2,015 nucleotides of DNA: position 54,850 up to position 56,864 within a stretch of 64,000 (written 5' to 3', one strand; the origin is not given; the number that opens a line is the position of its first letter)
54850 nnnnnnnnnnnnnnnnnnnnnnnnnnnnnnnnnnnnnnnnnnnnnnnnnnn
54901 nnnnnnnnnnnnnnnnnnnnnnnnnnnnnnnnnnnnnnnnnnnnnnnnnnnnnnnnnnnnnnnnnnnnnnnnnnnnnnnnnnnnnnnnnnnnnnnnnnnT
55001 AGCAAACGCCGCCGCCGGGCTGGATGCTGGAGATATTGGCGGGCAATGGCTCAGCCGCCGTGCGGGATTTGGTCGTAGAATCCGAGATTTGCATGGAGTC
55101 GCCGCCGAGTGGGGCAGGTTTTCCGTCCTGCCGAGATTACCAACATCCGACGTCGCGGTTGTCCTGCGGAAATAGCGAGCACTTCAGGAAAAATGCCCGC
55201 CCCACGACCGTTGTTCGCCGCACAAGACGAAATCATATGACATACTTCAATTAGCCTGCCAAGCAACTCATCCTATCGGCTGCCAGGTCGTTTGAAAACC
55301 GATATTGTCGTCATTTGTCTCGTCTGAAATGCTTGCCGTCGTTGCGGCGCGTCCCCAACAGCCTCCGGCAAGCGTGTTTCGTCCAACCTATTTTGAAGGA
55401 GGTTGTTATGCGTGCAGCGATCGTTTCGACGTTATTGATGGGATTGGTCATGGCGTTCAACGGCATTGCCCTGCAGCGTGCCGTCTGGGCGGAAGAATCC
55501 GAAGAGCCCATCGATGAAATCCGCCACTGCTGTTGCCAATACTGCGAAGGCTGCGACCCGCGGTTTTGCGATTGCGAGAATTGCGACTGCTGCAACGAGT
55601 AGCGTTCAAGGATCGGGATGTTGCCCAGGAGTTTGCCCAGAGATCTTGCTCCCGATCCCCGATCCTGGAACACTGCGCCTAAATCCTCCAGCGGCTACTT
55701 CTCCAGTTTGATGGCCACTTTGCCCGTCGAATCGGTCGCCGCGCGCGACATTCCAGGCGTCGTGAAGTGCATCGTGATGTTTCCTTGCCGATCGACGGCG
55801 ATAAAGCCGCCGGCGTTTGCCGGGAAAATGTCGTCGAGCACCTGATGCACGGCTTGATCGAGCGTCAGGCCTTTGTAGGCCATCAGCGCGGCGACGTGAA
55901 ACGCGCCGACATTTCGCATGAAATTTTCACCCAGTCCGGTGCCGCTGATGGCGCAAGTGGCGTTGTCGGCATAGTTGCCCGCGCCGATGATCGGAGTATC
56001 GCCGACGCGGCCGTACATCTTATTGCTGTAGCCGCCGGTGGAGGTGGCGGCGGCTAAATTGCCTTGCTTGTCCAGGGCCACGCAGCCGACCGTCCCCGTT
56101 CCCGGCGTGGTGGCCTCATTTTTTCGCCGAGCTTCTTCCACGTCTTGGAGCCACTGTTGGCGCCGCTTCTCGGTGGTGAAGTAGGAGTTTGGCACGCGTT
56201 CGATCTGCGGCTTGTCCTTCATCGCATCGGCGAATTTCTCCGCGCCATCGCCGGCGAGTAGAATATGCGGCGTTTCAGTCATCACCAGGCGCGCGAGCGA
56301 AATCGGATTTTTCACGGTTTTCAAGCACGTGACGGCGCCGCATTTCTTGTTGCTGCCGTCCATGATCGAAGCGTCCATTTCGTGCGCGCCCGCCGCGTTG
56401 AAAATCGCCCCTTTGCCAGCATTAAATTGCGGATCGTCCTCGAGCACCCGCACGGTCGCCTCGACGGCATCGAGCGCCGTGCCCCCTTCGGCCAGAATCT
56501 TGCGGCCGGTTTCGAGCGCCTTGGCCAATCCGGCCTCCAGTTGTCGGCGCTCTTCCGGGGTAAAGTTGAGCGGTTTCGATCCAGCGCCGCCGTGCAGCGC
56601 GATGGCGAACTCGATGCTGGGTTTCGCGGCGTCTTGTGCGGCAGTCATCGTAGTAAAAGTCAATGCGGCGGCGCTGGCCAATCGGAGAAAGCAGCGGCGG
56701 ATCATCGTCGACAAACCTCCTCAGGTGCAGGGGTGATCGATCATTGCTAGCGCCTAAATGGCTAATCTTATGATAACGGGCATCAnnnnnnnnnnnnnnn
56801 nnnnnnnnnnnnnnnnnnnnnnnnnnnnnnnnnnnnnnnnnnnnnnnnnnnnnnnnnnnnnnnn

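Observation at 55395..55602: Strong-SD 64-aa ORF encoding a signal peptide plus an acidic tail with 10 cysteines in 25 residues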

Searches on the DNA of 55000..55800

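Call 12: search_rna_families(source=window, start=55000, end=55800, threshold=evalue, max_evalue=10)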
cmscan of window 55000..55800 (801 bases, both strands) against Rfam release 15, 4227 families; matches with E-value up to 10: 0.
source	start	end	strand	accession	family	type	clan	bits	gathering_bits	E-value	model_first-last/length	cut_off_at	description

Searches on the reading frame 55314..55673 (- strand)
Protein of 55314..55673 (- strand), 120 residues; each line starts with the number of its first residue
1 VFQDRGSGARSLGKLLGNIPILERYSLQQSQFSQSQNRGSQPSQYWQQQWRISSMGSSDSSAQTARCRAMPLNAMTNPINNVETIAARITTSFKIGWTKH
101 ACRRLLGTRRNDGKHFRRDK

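Call 77: search_protein_families(library=pfam, proteins=[window:55314-55673:-], max_evalue=0.001)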
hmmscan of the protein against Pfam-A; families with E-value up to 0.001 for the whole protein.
window:55314-55673:- (120 aa): 0 families

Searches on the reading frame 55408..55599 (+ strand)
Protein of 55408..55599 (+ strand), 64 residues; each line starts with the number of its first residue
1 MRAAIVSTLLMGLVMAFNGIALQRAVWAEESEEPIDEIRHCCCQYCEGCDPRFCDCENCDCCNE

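Call 3: search_protein_families(library=ncbifam, proteins=[window:55408-55599:+], max_evalue=10)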
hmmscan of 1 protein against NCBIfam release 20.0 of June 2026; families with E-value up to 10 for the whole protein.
window:55408-55599:+ (64 aa): 0 families

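Call 4: search_protein_families(library=pfam, proteins=[window:55408-55599:+], max_evalue=10)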
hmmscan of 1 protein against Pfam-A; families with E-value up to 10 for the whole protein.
window:55408-55599:+ (64 aa): 0 families

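Call 5: find_homologous_proteins(query=window:55408-55599:+, max_evalue=1)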
Query window:55408-55599:+ (64 aa): 2 proteins with E <= 1 among 2 candidates.
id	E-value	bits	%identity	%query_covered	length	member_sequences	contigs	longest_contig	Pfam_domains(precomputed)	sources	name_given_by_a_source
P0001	1.8e-37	144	100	100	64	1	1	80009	-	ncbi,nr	ncbi:MAG: hypothetical protein IT427_01410 [Pirellulales bacterium]|nr:hypothetical protein [Pirellu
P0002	3.9e-20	89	60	83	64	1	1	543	-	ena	-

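Call 8: find_encoding_contigs(protein=P0002, flank=10000)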
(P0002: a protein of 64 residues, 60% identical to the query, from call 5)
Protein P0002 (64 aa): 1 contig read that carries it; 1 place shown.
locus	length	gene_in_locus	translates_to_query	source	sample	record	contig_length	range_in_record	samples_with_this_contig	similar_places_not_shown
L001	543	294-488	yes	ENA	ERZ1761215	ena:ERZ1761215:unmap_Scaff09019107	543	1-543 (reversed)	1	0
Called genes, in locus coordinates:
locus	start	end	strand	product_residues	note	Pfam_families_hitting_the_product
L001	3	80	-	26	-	?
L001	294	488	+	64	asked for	-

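Call 9: find_encoding_contigs(protein=P0001, flank=10000)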
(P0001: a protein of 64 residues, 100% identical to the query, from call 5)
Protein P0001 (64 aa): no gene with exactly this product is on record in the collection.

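Call 11: find_related_loci(query=window:55408-55599:+, collection=genome_contigs, flank=10000)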
Query window:55408-55599:+ (64 aa) in genome_contigs; peptide patterns used: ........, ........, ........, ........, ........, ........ (x = any residue, [..] = any of these).
266 stretches matched a pattern, but none encodes a relative of the query by tblastn (E <= 1e-3).

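Call 13: search_protein_representatives(protein=window:55408-55599:+)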
Query: 64 residues. Proteins with E-value up to 0.001 (for the whole library): 2; up to 1e-10: 2; up to 1e-30: 0. The best 2 are listed.
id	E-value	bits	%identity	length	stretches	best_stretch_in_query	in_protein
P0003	4.9e-23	96.5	71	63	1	1-64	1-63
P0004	5.2e-12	61.6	55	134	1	1-64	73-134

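Call 16: find_encoding_contigs(protein=P0003, flank=10000)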
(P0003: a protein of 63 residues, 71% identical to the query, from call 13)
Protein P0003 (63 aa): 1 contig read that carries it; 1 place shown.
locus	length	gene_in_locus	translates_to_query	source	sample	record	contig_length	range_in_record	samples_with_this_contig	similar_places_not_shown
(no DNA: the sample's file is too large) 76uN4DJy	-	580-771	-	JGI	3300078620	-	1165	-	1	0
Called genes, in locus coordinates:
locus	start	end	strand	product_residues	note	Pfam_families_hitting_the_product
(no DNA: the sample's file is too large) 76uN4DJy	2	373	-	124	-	?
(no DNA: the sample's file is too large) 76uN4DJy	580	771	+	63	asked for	-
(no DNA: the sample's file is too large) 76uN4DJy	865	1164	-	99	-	?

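Call 17: find_encoding_contigs(protein=P0004, flank=10000)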
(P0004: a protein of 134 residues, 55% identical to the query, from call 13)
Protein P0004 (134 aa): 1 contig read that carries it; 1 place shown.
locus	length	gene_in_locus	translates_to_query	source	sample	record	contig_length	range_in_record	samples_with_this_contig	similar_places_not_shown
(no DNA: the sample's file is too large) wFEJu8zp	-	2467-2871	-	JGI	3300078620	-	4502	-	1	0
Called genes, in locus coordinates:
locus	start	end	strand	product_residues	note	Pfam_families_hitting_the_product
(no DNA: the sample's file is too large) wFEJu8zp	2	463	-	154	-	?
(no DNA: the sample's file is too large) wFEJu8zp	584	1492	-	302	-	PF01066:CDP-OH_P_transf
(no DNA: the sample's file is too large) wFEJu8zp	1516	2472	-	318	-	PF02666:PS_Dcarbxylase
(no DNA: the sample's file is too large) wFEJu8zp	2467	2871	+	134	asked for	-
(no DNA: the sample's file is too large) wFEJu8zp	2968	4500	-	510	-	?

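Call 18: find_related_loci(query=A2, collection=metagenome_contigs, flank=10000)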
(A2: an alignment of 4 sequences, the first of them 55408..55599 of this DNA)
Query A2 (64 aa) in metagenome_contigs; peptide patterns used: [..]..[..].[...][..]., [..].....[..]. (x = any residue, [..] = any of these).
600 stretches matched a pattern, but none encodes a relative of the query by tblastn (E <= 1e-3).

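Call 41: find_homologous_proteins(query=A5, max_evalue=10)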
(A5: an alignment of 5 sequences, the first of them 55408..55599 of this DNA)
Query A5 (5 sequences) (64 aa, profile of the alignment): 7 proteins with E <= 10 among 147 candidates.
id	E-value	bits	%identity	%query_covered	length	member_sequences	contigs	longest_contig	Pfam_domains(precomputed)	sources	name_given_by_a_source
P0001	4.3e-33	131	100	100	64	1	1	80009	-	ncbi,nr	ncbi:MAG: hypothetical protein IT427_01410 [Pirellulales bacterium]|nr:hypothetical protein [Pirellu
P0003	5.9e-33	131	70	100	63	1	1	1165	-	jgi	jgi:hypothetical protein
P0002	1.5e-32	129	60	83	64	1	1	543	-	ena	-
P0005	1.4e-30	123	67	100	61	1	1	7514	-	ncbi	-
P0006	2.5e-29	119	64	100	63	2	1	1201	-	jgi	jgi:hypothetical protein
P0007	4.9e-29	118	66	100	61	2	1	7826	-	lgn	-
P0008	1.2e-25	107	58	100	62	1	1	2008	-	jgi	jgi:hypothetical protein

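Call 43: find_encoding_contigs(protein=P0007, flank=10000)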
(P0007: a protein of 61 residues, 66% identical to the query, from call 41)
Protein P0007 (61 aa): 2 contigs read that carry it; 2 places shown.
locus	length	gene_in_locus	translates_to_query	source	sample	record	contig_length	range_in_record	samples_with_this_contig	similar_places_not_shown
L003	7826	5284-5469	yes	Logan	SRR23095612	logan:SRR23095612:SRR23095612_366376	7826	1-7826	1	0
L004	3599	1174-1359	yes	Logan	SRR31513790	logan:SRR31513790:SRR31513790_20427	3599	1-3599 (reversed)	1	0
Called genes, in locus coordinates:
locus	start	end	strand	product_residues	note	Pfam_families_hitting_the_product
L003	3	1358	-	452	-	?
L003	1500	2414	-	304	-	PF00398:RrnaAD, PF13489:Methyltransf_23 (weak), PF08241:Methyltransf_11 (faint), PF13649:Methyltransf_25 (weak)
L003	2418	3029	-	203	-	PF00677:Lum_binding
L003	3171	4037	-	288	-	PF01066:CDP-OH_P_transf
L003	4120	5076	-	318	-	PF02666:PS_Dcarbxylase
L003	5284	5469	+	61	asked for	-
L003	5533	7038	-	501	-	PF07394:DUF1501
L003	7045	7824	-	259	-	?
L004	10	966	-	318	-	PF02666:PS_Dcarbxylase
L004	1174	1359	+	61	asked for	-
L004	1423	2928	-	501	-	PF07394:DUF1501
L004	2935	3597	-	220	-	?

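Call 44: find_encoding_contigs(protein=P0008, flank=10000)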
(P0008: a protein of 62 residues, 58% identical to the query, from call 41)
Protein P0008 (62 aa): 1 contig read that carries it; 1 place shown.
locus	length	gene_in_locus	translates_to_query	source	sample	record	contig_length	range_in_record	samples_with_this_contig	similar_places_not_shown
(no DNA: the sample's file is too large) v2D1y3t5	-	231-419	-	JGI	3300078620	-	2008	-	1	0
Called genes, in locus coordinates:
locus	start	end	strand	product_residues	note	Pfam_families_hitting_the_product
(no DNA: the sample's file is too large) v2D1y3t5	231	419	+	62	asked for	-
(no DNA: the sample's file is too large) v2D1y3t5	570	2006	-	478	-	?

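Call 45: find_encoding_contigs(protein=P0006, flank=10000)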
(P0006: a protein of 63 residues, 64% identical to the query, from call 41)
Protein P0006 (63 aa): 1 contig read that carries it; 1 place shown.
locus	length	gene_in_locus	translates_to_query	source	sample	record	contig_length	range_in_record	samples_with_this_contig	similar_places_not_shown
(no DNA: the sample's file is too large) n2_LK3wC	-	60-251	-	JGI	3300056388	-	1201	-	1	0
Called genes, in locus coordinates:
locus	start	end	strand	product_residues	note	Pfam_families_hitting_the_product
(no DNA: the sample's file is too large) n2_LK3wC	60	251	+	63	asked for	-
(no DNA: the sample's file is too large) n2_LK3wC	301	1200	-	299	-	PF07394:DUF1501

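Call 48: search_solved_structures(query=A5, max_evalue=10)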
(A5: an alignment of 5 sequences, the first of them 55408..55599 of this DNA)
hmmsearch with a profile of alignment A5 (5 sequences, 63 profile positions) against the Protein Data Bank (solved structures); distinct sequences matched with E-value up to 10: 0.

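Call 53: predict_structure(alignment_id=A7)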
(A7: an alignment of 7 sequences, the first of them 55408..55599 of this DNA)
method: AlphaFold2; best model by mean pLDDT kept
length: 64 residues; sequences in the alignment: 7
mean_pLDDT: 61.8   pTM: 0.31
mean pLDDT of the five models: 61.8, 57.8, 57.3, 56.3, 55.6
residues with pLDDT >= 90: 0; 70-90: 19; 50-70: 35; < 50: 10
segments of 3 or more residues with pLDDT < 50: 32-34, 62-64
pLDDT, mean of each block of 10 residues (from residue 1): 76 82 61 49 52 56 47
secondary structure, 60 per line:
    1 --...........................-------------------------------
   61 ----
elements in order: H3-29

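Call 78: search_protein_families(library=ncbifam, proteins=[P0002, P0008], max_evalue=10)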
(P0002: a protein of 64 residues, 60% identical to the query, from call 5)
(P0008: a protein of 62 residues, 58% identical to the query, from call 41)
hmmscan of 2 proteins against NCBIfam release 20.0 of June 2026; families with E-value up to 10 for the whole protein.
P0002 (64 aa): 1 family
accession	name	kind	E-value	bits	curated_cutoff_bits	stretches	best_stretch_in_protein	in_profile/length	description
TIGR02269.1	TIGR02269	equivalog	8.1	5.9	85.75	1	3-59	4-59/209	SitA6 family polymorphic toxin lipoprotein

P0008 (62 aa): 0 families

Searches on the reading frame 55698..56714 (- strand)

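Call 25: search_protein_families(library=pfam, proteins=[window:55698-56714:-], max_evalue=0.00001)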
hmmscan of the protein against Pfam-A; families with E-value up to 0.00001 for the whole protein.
window:55698-56714:- (339 aa): 1 family
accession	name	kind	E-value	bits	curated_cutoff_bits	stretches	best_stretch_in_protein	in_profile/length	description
PF01112.23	Asparaginase_2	-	5.5e-108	361.2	27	1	37-330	2-301/309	Asparaginase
